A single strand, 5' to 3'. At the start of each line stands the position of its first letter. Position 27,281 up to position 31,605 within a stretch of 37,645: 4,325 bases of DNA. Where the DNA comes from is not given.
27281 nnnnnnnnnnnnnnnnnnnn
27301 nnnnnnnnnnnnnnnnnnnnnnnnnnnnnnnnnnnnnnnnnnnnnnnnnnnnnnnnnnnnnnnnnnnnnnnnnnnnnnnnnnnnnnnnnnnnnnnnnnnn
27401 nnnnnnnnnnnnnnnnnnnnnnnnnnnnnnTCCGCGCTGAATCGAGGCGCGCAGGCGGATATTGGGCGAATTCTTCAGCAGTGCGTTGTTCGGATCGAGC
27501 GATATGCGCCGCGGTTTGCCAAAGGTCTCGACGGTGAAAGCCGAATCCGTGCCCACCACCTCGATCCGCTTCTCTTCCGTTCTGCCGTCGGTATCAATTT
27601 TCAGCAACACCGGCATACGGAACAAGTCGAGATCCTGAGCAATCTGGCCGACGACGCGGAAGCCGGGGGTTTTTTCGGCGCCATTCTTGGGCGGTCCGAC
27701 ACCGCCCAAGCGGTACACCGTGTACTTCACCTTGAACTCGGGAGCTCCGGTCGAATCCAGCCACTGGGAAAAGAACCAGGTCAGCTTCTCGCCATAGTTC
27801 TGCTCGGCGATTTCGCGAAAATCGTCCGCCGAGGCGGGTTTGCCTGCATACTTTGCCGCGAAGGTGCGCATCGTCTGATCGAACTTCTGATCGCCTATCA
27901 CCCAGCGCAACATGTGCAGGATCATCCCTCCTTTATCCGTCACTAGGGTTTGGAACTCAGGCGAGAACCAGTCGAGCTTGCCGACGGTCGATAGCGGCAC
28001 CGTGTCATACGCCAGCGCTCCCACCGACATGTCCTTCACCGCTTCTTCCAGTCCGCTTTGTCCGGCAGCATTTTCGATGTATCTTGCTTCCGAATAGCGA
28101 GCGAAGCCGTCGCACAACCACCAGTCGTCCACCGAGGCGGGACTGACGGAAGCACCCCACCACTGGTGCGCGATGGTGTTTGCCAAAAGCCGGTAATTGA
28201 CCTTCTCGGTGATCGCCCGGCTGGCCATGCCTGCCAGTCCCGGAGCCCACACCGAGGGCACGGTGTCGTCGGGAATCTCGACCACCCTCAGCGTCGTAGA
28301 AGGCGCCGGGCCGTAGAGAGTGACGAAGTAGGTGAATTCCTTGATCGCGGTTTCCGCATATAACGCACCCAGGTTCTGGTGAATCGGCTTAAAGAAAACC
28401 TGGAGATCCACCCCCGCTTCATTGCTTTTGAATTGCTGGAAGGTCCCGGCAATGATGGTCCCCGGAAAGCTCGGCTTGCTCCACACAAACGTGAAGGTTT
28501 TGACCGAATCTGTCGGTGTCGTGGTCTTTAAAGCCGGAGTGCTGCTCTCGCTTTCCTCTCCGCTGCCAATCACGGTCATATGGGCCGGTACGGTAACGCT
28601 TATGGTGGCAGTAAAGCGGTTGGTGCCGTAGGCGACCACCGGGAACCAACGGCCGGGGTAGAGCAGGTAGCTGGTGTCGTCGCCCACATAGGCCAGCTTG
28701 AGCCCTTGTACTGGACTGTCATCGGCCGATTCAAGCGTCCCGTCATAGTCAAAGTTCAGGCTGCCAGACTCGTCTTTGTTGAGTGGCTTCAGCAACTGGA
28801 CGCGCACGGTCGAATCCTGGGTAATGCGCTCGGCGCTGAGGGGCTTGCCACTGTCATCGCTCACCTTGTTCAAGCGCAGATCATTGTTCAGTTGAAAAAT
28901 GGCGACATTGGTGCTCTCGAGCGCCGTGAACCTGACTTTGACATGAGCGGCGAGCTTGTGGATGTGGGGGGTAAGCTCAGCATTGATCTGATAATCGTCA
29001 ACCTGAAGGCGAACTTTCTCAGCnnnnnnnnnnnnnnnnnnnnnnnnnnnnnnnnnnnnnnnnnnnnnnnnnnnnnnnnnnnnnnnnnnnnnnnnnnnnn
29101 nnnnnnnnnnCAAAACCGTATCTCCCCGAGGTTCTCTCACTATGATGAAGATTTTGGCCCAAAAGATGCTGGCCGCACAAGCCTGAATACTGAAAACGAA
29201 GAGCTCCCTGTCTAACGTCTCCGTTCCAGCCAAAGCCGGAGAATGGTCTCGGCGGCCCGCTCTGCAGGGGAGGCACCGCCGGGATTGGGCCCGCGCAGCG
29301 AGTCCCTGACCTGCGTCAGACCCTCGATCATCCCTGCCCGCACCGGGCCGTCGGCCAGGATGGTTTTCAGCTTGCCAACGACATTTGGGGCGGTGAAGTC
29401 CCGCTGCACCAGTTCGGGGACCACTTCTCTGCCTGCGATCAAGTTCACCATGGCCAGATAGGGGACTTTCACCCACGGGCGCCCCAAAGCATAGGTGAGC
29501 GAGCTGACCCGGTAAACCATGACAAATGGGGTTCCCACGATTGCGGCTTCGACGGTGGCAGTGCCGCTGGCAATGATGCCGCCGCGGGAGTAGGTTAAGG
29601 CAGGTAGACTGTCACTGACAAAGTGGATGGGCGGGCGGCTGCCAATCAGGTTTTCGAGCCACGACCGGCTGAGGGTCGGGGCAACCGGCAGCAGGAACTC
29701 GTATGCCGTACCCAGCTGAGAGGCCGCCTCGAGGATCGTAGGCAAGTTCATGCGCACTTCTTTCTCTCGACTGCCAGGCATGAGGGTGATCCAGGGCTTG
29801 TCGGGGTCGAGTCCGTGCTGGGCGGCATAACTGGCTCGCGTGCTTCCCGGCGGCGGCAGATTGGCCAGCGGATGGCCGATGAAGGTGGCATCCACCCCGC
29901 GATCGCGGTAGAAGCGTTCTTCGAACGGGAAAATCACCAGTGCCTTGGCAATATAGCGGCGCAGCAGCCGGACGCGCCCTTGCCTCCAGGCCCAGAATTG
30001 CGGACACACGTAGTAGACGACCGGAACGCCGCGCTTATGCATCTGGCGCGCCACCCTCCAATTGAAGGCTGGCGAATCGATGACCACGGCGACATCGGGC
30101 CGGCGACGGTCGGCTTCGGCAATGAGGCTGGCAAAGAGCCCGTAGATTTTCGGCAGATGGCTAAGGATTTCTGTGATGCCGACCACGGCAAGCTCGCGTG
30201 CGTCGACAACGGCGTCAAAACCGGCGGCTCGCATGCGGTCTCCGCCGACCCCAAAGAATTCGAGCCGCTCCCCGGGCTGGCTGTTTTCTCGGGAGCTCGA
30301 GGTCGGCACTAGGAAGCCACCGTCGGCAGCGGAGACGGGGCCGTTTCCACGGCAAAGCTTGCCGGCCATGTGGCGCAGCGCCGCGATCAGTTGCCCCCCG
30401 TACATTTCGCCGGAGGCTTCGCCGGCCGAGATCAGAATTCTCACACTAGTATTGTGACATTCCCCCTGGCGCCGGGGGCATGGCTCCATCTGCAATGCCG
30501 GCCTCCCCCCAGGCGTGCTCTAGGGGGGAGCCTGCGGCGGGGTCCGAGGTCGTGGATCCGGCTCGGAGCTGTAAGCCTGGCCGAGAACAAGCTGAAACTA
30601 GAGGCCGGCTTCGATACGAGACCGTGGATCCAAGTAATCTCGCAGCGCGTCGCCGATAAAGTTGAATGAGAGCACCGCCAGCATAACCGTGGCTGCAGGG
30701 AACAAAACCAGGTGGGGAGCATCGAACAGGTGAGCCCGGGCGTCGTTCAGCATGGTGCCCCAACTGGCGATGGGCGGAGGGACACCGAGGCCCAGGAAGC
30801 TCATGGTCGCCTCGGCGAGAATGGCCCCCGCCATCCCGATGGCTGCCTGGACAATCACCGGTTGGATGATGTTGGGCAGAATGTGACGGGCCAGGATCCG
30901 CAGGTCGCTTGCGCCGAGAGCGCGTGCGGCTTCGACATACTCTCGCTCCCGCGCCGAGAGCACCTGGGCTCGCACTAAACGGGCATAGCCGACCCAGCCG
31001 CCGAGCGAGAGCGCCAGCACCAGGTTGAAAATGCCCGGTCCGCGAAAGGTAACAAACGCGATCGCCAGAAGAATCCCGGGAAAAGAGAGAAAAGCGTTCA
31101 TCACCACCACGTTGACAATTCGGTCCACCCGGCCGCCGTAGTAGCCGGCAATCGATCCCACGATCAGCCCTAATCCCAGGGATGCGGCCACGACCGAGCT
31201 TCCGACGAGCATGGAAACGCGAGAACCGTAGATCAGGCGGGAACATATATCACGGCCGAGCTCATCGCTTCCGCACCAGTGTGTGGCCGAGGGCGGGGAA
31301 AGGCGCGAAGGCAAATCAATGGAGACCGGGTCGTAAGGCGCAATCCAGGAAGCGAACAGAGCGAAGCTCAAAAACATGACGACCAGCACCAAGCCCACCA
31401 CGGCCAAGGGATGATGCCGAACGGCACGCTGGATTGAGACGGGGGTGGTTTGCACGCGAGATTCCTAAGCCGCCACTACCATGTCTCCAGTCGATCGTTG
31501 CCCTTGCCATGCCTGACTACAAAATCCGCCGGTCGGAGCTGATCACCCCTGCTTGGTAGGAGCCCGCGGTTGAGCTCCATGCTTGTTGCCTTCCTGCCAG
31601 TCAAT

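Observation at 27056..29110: Convergent neighbour is a secreted M1 pseudo-peptidase (NTIAH...D instead of HEXXH...E) fused to TPR repeats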

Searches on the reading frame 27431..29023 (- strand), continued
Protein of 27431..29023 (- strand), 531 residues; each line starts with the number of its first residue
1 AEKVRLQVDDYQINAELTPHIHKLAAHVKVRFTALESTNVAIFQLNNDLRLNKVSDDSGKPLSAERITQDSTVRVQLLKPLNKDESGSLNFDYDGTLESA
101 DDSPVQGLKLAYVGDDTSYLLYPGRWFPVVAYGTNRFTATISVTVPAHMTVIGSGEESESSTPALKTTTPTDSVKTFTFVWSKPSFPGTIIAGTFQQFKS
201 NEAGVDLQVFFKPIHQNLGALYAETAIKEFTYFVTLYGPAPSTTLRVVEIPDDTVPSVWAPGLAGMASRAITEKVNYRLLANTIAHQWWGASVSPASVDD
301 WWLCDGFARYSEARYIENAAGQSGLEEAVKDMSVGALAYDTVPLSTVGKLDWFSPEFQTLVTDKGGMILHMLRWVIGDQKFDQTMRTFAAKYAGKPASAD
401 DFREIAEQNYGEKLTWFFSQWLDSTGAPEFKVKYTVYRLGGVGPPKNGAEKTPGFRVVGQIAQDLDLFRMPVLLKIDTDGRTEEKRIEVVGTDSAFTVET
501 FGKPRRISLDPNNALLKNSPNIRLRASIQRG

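Call 84: search_protein_families(library=ncbifam, proteins=[L085:10685-11719:+, L087:12686-13726:+, L086:10016-10747:+], max_evalue=0.00001)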
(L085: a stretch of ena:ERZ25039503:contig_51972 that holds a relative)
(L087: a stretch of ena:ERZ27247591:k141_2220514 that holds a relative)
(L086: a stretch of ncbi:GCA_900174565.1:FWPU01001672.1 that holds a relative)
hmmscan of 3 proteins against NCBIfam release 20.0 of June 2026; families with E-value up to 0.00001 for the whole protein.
L085:10685-11719:+ (344 aa): 9 families
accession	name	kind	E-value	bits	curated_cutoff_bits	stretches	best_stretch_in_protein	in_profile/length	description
NF002060.0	PRK00892.1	subfamily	3.1e-98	329.1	207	1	2-337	3-343/345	UDP-3-O-(3-hydroxymyristoyl)glucosamine N-acyltransferase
TIGR01853.1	lipid_A_lpxD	equivalog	9.8e-91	304.1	242.5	1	7-326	1-322/325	UDP-3-O-(3-hydroxymyristoyl)glucosamine N-acyltransferase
NF003657.0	PRK05289.1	equivalog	4.2e-22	78.5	226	2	132-289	10-175/264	acyl-ACP--UDP-N-acetylglucosamine O-acyltransferase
TIGR01852.1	lipid_A_lpxA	equivalog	2.7e-20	72.7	231.05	2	127-289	12-170/254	acyl-ACP--UDP-N-acetylglucosamine O-acyltransferase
TIGR03570.1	NeuD_NnaD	subfamily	4.6e-14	52.5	160.8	1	102-178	88-164/202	NeuD/PglB/VioB family sugar acetyltransferase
NF052502.1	man1P_GTase_Rv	exception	2e-08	33.5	440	1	95-169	275-347/352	mannose-1-phosphate guanylyltransferase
NF010935.0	PRK14355.1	equivalog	1.5e-07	30.4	718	0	126-176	269-318/459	bifunctional UDP-N-acetylglucosamine diphosphorylase/glucosamine-1-phosphate N-acetyltransferase GlmU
TIGR03532.1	DapD_Ac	equivalog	1.3e-06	28.3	231.75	0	114-213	87-175/231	2,3,4,5-tetrahydropyridine-2,6-dicarboxylate N-acetyltransferase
NF050158.1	CarbAnhydGPos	equivalog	2.3e-06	27.4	250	0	197-312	26-143/172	gamma carbonic anhydrase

L087:12686-13726:+ (346 aa): 9 families
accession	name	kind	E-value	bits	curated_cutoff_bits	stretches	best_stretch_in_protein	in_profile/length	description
NF002060.0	PRK00892.1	subfamily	1.8e-98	329.8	207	1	2-333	3-342/345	UDP-3-O-(3-hydroxymyristoyl)glucosamine N-acyltransferase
TIGR01853.1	lipid_A_lpxD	equivalog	6.7e-91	304.6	242.5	1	7-323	1-322/325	UDP-3-O-(3-hydroxymyristoyl)glucosamine N-acyltransferase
NF003657.0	PRK05289.1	equivalog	9.8e-25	87.1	226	2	131-286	12-175/264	acyl-ACP--UDP-N-acetylglucosamine O-acyltransferase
TIGR01852.1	lipid_A_lpxA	equivalog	1.3e-21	77.1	231.05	2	136-286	12-170/254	acyl-ACP--UDP-N-acetylglucosamine O-acyltransferase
TIGR03570.1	NeuD_NnaD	subfamily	3.5e-20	72.5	160.8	2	95-173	90-168/202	NeuD/PglB/VioB family sugar acetyltransferase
NF010933.0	PRK14353.1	equivalog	7.8e-07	28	505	0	101-165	265-328/453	bifunctional UDP-N-acetylglucosamine diphosphorylase/glucosamine-1-phosphate N-acetyltransferase GlmU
NF010935.0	PRK14355.1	equivalog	4.4e-06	25.6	718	0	222-281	261-319/459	bifunctional UDP-N-acetylglucosamine diphosphorylase/glucosamine-1-phosphate N-acetyltransferase GlmU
NF050158.1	CarbAnhydGPos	equivalog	5.7e-06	26.1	250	0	194-309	26-143/172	gamma carbonic anhydrase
NF052502.1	man1P_GTase_Rv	exception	6.8e-06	25.2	440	0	91-165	274-346/352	mannose-1-phosphate guanylyltransferase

L086:10016-10747:+ (243 aa): 0 families
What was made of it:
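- lpxD certified downstream in L085 and L087 (call 84).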

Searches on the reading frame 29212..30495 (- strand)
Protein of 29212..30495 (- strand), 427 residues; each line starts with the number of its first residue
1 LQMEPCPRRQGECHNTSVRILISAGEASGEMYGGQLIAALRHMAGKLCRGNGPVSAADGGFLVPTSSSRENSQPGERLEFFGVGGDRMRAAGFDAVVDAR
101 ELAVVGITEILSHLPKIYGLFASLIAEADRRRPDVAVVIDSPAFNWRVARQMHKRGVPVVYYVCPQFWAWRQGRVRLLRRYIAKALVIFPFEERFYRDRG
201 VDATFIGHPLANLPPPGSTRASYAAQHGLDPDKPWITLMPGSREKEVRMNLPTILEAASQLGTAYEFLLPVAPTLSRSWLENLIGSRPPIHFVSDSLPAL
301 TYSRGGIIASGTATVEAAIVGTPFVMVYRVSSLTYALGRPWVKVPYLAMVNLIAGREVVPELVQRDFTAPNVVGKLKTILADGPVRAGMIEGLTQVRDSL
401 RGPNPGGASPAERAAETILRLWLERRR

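Call 16: search_protein_families(library=pfam, proteins=[window:29212-30495:-], max_evalue=0.00001)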
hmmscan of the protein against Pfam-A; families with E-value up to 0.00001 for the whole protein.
window:29212-30495:- (427 aa): 1 family
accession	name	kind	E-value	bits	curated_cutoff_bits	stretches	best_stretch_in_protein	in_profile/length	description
PF02684.21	LpxB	-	1.3e-85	288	22.6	1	20-381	1-340/374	Lipid-A-disaccharide synthetase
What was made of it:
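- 29212..30495 (-): lpxB (lipid-A-disaccharide synthase), 101 nt upstream on the same strand. It is the conserved genomic partner. Pfam LpxB, E 1e-85 (call 16).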

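Call 84: search_protein_families(library=ncbifam, proteins=[window:29212-30495:-], max_evalue=0.00001)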
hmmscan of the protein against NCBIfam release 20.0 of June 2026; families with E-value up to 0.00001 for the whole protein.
window:29212-30495:- (427 aa): 3 families
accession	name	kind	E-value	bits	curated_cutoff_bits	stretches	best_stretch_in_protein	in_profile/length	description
TIGR00215.1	lpxB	equivalog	8.3e-73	245.4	190.25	1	77-403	35-369/382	lipid-A-disaccharide synthase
NF002173.0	PRK01021.1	equivalog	1.6e-41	142.6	1033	1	78-377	256-567/610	lipid-A-disaccharide synthase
TIGR03492.1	TIGR03492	hypoth_equivalog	2.7e-06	26.4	219.2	1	196-284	175-258/396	lipid-A-disaccharide synthase-related protein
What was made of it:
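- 29212..30495 (-): TIGR00215 scores 245 bits against a cut-off of 190 (call 84).
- Window lpxB certified (call 84).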

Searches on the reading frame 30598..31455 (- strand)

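Call 16: search_protein_families(library=pfam, proteins=[window:30598-31455:-], max_evalue=0.00001)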
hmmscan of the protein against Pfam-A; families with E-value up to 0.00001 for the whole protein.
window:30598-31455:- (285 aa): 2 families
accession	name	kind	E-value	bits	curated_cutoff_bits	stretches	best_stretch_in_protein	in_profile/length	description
PF00528.27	BPD_transp_1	-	9e-37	127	26.4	1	96-280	1-183/184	Binding-protein-dependent transport system inner membrane component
PF12911.12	OppC_N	-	6.5e-11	42.4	23.9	1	10-55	8-53/53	N-terminal TM domain of oligopeptide transport permease C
